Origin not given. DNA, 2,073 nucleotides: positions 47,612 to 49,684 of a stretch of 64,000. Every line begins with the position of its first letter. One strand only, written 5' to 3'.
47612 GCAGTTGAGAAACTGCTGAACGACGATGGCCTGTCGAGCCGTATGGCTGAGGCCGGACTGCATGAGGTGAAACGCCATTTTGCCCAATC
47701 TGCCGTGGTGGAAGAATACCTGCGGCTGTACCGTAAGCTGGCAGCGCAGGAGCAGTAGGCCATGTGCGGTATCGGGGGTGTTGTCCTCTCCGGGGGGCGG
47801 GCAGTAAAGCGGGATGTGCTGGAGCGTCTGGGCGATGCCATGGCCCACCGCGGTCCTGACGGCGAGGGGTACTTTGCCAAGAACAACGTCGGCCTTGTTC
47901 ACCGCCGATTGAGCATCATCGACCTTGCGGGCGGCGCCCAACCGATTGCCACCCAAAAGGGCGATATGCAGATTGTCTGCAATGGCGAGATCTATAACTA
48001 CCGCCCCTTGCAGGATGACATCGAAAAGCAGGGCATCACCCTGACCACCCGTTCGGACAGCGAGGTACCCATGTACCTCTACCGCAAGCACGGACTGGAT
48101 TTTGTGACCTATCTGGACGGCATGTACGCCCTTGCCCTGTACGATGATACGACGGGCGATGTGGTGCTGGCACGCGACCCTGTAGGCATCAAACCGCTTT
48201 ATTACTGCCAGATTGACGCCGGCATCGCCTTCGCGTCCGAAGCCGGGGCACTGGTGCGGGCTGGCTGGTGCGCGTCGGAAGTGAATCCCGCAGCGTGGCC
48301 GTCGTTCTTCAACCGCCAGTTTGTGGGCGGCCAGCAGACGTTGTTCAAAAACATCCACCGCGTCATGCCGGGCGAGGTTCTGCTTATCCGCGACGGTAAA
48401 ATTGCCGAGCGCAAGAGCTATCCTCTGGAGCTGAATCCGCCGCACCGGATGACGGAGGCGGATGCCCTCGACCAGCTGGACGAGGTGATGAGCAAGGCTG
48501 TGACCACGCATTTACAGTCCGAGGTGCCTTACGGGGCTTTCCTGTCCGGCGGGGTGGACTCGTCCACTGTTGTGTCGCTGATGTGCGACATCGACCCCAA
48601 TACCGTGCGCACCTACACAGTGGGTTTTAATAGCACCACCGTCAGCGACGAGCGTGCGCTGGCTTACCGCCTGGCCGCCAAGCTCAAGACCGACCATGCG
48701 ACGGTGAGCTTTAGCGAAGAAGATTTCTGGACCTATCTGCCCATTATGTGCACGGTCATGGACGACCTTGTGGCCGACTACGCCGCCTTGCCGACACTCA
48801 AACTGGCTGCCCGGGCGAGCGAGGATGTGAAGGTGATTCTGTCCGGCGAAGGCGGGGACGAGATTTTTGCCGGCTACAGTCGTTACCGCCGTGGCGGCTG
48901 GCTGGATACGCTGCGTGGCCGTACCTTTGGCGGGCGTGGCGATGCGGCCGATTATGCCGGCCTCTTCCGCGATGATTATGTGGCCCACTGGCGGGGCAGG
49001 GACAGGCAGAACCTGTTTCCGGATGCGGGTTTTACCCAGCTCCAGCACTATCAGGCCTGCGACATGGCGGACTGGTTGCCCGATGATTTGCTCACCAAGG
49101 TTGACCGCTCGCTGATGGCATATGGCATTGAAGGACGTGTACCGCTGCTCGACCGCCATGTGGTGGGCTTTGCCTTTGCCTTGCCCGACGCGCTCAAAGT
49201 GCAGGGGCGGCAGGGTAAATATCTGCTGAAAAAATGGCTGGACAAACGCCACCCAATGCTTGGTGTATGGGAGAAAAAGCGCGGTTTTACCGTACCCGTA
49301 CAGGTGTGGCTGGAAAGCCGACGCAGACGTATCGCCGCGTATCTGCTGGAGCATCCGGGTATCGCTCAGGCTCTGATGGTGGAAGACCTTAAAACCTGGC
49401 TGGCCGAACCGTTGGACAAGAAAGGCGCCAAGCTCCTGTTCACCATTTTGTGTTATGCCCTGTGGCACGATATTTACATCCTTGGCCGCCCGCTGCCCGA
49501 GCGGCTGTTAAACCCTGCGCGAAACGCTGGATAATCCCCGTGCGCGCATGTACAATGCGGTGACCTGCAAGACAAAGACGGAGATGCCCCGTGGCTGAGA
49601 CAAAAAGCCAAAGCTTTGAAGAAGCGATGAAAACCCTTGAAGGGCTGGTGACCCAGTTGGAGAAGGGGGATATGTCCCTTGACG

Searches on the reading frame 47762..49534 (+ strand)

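Call 80: search_protein_families(library=ncbifam, proteins=[window:47762-49534:+], max_evalue=0.001)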
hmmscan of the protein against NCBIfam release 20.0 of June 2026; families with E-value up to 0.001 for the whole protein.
window:47762-49534:+ (590 aa): 9 families
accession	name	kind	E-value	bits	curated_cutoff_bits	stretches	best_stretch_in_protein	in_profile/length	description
TIGR03108.1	eps_aminotran_1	hypoth_equivalog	8e-127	424.5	816.9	2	1-377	1-379/628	XrtA/PEP-CTERM system amidotransferase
TIGR01536.1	asn_synth_AEB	equivalog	1.7e-124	416.7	267.1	1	2-509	1-517/517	asparagine synthase (glutamine-hydrolyzing)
TIGR03104.1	trio_amidotrans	equivalog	1.5e-94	317.3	570.1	1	1-530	1-542/589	N-acetylglutaminylglutamine amidotransferase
NF006949.0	PRK09431.1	equivalog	1.9e-84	284.2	499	3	1-167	1-168/554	asparagine synthase B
NF033535.1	lass_lactam_cya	exception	3.5e-55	187.8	525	2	1-369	1-376/668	lasso peptide isopeptide bond-forming cyclase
NF033561.1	macrolact_Ik_Al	subfamily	2.6e-17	62.6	300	1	119-370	80-332/561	albusnodin/ikarugamycin family macrolactam cyclase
TIGR01134.1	purF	equivalog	1.1e-12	48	350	1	57-177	82-212/432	amidophosphoribosyltransferase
NF001484.0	PRK00331.1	subfamily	7.1e-06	24.7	381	1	59-166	85-200/601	isomerizing glutamine--fructose-6-phosphate transaminase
TIGR01135.1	glmS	equivalog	1.3e-05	23.9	418.05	1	59-166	84-199/607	glutamine--fructose-6-phosphate transaminase (isomerizing)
